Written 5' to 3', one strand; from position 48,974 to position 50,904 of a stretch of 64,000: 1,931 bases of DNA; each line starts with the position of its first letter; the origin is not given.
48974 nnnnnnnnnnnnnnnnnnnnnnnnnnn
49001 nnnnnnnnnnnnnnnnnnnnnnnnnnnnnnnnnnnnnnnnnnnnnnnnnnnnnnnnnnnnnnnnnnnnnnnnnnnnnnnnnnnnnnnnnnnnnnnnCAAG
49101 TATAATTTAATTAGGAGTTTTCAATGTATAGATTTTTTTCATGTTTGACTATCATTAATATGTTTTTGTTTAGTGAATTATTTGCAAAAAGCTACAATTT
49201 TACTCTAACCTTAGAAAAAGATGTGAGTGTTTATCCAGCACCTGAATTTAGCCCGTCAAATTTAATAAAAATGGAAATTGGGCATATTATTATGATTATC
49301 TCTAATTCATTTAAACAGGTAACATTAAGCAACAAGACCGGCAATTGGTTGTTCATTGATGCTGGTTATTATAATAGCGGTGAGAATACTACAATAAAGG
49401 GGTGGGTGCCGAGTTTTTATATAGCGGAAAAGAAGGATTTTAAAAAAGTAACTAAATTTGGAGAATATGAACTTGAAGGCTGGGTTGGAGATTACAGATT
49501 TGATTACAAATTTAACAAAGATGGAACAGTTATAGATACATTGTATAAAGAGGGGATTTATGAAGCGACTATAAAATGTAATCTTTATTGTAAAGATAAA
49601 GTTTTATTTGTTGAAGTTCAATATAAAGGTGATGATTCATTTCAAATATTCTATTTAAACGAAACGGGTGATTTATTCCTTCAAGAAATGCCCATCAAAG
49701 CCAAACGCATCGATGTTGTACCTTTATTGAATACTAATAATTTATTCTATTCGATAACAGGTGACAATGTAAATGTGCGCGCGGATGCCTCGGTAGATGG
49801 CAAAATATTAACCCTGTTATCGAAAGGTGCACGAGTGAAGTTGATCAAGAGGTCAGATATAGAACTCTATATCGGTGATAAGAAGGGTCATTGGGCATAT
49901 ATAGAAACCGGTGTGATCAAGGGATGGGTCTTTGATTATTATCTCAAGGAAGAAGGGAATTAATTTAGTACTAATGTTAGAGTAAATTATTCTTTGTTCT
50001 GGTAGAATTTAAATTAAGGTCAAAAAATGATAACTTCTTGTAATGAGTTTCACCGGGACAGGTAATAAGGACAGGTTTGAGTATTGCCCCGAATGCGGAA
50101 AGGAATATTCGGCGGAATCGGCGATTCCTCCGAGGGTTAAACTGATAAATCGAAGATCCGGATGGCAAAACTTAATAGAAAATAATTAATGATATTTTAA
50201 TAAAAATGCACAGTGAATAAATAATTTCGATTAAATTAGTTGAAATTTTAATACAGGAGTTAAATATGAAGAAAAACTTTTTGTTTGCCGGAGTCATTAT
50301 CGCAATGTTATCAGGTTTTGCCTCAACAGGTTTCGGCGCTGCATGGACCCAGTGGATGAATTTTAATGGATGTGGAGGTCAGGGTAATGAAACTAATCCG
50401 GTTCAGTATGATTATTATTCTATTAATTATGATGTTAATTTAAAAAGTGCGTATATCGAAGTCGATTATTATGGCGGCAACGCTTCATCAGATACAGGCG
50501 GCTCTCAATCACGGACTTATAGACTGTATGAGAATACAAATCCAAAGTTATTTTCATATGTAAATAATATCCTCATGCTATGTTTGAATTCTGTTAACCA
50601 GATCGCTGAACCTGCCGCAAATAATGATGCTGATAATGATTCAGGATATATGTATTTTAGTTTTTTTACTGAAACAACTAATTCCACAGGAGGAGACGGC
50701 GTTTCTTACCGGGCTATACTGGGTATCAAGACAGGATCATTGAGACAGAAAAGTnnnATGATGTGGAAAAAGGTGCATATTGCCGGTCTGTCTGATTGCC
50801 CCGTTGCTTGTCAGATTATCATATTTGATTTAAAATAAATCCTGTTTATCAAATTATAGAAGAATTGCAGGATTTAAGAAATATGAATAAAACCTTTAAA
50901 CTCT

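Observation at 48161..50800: AT-rich island inside the glycan locus encoding a glycine-zipper / M15-like peptidase, an SH3b protein and small secreted proteins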

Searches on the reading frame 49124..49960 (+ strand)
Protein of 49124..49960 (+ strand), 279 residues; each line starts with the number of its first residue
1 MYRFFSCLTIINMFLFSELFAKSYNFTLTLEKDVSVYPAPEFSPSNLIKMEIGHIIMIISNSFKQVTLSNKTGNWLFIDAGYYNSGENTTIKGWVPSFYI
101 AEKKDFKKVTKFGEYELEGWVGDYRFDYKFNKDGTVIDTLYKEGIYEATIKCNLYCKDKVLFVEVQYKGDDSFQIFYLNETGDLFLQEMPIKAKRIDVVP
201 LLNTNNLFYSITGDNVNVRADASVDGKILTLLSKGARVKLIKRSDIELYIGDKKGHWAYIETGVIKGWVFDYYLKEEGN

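Call 6: search_protein_families(library=pfam, proteins=[window:49124-49960:+], max_evalue=1)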
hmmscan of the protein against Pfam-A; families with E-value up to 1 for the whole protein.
window:49124-49960:+ (279 aa): 3 families
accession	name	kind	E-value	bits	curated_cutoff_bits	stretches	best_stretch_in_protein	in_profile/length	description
PF08239.17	SH3_3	-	2e-08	34.7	27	1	214-275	1-54/54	Bacterial SH3 domain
PF17044.10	BPTA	-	0.014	15.6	27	1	99-194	53-150/196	Borrelial persistence in ticks protein A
PF12913.13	SH3_6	-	0.066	13.2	27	1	253-269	36-52/53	SH3 domain (SH3b1 type)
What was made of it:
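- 49124..49963 (+): ORF2: the candidate cognate immunity protein (279 aa). It has a signal-like N-terminus, an N-terminal SH3b-like domain, a central beta-rich domain, and a C-terminal SH3_3 domain (residues 214-275 = 49763-49948). SH3_3 E 2e-8 (call 6).
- Checked: ORF2 (49124-49963) has an N-terminal hydrophobic signal-like segment and a Pfam SH3_3 match at residues 214-275 (E 2e-8, 34.7 bits, cut-off 27; call 6).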

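Call 14: search_protein_families(library=phrogs, proteins=[window:49124-49960:+], max_evalue=1)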
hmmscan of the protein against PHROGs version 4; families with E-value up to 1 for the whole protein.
window:49124-49960:+ (279 aa): 4 families
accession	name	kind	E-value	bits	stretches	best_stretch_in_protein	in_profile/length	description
phrog_1794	-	lysis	0.0055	17.2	1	202-278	265-331/336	amidase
phrog_7086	-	unknown function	0.12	12.4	1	177-273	262-349/355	-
phrog_3355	-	unknown function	0.14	13.4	0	231-264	23-55/117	-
phrog_11733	-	unknown function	0.35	11.6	0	126-151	7-30/44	-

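Call 15: search_protein_families(library=ncbifam, proteins=[window:49124-49960:+], max_evalue=0.1)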
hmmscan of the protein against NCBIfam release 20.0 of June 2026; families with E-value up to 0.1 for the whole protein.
window:49124-49960:+ (279 aa): 1 family
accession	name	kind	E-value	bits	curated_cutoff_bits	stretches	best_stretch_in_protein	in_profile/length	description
TIGR04211.1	SH3_and_anchor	equivalog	0.079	12.6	65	0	216-276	8-60/198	TIGR04211 family SH3 domain-containing protein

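Call 86: search_protein_families(library=pfam, alignment_id=A3, max_evalue=0.1)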
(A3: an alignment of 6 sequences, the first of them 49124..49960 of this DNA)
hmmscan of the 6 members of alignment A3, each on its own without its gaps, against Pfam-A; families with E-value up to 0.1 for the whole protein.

A. member 1, window:49124-49960:+ (279 aa): 3 families
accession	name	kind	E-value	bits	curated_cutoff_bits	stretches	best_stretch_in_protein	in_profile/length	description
PF08239.17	SH3_3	-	2e-08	34.7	27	1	214-275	1-54/54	Bacterial SH3 domain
PF17044.10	BPTA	-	0.014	15.6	27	1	99-194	53-150/196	Borrelial persistence in ticks protein A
PF12913.13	SH3_6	-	0.066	13.2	27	0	253-269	36-52/53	SH3 domain (SH3b1 type)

B. families by the number of members that match (of 6 scanned): 9 families
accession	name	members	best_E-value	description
PF08239.17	SH3_3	5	7.8e-16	Bacterial SH3 domain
PF06347.19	SH3_4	1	3.9e-06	Bacterial SH3 domain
PF04425.17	Bul1_N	1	0.0077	Bul1 N terminus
PF17044.10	BPTA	1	0.014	Borrelial persistence in ticks protein A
PF24695.1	PITM1-3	1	0.017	PITM 1-3, beta-sandwich domain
PF04769.18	MATalpha_HMGbox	1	0.043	Mating-type protein MAT alpha 1 HMG-box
PF12913.13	SH3_6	1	0.066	SH3 domain (SH3b1 type)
PF09071.16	Alpha-amyl_C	1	0.077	Alpha-amylase, C terminal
PF08937.16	ThsB_TIR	1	0.089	Thoeris protein ThsB, TIR-like domain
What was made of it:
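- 49124..49963 (+): SH3_3 is found in 5 of 6 aligned family members (call 86).
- On Bacterial SH3 domain (SH3_3, PF08239), for ORF2: Five of 6 family members match, best E 7.8e-16 (call 86).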

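Call 87: search_solved_structures(query=A3, max_evalue=1)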
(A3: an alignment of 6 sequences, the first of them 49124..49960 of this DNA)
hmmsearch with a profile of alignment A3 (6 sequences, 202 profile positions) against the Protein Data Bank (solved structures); distinct sequences matched with E-value up to 1: 7.
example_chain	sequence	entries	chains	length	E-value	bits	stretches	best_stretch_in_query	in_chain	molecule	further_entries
6mr4_A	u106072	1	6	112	0.26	14.1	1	58-91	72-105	Nuclear protein STH1/NPS1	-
6kmb_A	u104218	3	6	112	0.26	14.1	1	58-91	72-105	Nuclear protein STH1/NPS1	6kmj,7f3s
6uy1_A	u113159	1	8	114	0.27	14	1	58-91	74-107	Nuclear protein STH1/NPS1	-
1bjx_A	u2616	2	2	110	0.38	13.5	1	123-168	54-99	PROTEIN DISULFIDE ISOMERASE | PROTEIN (PROTEIN DISULFIDE ISOMERASE)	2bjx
6cth_A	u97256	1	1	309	0.51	13.1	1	105-193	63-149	Concanavalin A-like lectin protein kinase family protein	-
2k18_A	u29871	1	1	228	0.71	12.6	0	123-168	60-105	Protein disulfide-isomerase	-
4ju5_A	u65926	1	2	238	0.78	12.5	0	123-168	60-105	Protein disulfide-isomerase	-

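Call 98: predict_structure(protein=window:49124-49960:+)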
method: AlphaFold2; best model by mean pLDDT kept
length: 279 residues; sequences in the alignment: 1
mean_pLDDT: 35.0   pTM: 0.30
mean pLDDT of the five models: 35.0, 28.9, 28.5, 27.0, 26.6
residues with pLDDT >= 90: 0; 70-90: 0; 50-70: 18; < 50: 261
segments of 3 or more residues with pLDDT < 50: 1-109, 116-132, 134-149, 159-162, 168-279
pLDDT, mean of each block of 10 residues (from residue 1): 36 36 27 24 25 27 27 28 29 30 39 47 39 40 42 50 49 41 32 31 30 36 34 38 38 40 31 31
secondary structure, 60 per line:
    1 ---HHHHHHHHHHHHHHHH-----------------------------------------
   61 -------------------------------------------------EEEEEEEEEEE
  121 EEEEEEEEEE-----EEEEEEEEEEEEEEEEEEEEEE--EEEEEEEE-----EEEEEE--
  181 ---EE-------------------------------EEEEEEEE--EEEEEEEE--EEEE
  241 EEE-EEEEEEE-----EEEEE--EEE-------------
elements in order: H4-19 E110-130 E136-157 E160-167 E173-178 E217-224 E227-234 E237-243 E245-251 E257-261 E264-266
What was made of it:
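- Tried and rejected: As a single sequence it gave pLDDT 35, which is unusable (call 98).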

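Call 106: list_cluster_members(proteins=[P0001, window:49124-49960:+, window:50266-50754:+])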
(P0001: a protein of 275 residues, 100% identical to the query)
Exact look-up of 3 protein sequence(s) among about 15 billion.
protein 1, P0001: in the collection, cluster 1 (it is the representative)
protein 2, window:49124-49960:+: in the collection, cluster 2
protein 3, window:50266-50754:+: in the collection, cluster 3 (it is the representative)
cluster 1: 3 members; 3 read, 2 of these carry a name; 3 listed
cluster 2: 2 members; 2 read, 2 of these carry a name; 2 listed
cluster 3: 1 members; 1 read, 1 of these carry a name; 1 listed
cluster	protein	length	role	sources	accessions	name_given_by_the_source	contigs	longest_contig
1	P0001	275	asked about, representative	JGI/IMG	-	hypothetical protein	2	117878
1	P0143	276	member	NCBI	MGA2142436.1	MAG: hypothetical protein ABSG94_08430, partial [Brevinematales bacterium]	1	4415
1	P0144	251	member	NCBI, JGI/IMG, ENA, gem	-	-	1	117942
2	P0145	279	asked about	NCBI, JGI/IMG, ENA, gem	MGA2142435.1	MAG: SH3 domain-containing protein [Brevinematales bacterium]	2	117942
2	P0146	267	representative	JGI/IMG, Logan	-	hypothetical protein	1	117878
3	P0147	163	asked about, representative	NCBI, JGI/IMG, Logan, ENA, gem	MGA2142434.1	MAG: hypothetical protein ABSG94_08420 [Brevinematales bacterium] | hypothetical protein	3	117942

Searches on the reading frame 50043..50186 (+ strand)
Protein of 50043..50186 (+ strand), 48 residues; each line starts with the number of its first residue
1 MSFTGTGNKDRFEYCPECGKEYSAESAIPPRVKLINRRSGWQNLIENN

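Call 6: search_protein_families(library=pfam, proteins=[window:50043-50186:+], max_evalue=1)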
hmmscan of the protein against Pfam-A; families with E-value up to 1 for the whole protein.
window:50043-50186:+ (48 aa): 5 families
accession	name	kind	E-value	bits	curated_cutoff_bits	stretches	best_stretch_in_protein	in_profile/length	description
PF13240.11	Zn_Ribbon_1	-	0.0039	17.4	25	1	6-21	7-22/23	zinc-ribbon domain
PF24463.1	DUF7577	-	0.006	16.6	28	1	5-22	9-26/27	Domain of unknown function (DUF7577)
PF17283.8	Zn_ribbon_SprT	-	0.038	14.5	28.1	1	14-28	6-20/38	SprT-like zinc ribbon domain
PF05810.19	NinF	-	0.055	13.8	27.5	1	14-24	1-11/25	NinF protein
PF05191.20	ADK_lid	-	0.092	13.1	26.6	1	15-33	4-21/36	Adenylate kinase, active site lid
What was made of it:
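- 50043..50189 (+): 48-aa ORF with a CPxCG zinc-ribbon-like motif. Whether it is a real gene is uncertain. Only sub-threshold Pfam zinc-ribbon hits (E 0.004; call 6).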

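Call 14: search_protein_families(library=phrogs, proteins=[window:50043-50186:+], max_evalue=1)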
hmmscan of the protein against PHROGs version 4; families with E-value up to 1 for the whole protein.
window:50043-50186:+ (48 aa): 2 families
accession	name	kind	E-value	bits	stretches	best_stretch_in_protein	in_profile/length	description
phrog_2945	-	unknown function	0.11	13.4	1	9-27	6-24/68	-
phrog_18378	-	unknown function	0.14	13.3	1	6-27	21-42/64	-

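Call 15: search_protein_families(library=ncbifam, proteins=[window:50043-50186:+], max_evalue=0.1)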
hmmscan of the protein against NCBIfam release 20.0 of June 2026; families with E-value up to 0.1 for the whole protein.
window:50043-50186:+ (48 aa): 1 family
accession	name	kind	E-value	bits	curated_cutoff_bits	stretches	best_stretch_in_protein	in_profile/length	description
NF049953.1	ribbon_DG_selen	exception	0.0058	16.6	130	1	11-25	4-18/172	zinc ribbon-containing (seleno)protein DG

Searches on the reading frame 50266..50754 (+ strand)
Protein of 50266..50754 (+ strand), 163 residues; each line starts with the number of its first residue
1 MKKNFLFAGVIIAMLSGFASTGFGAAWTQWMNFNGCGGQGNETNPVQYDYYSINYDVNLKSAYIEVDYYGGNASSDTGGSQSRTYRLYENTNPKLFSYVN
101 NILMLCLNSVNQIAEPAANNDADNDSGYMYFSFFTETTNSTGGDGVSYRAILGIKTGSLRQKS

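Call 6: search_protein_families(library=pfam, proteins=[window:50266-50754:+], max_evalue=1)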
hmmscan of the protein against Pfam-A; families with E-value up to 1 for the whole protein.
window:50266-50754:+ (163 aa): 0 families

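Call 14: search_protein_families(library=phrogs, proteins=[window:50266-50754:+], max_evalue=1)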
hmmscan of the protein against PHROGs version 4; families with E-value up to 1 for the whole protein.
window:50266-50754:+ (163 aa): 0 families

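Call 15: search_protein_families(library=ncbifam, proteins=[window:50266-50754:+], max_evalue=0.1)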
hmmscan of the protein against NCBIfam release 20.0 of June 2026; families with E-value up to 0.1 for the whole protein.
window:50266-50754:+ (163 aa): 0 families
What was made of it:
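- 50266..50757 (+): ORF3: a small (163 aa) protein with a signal-like N-terminus and unknown function. It shares the island's composition. No Pfam, PHROG or NCBIfam hit (calls 6, 14, 15).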
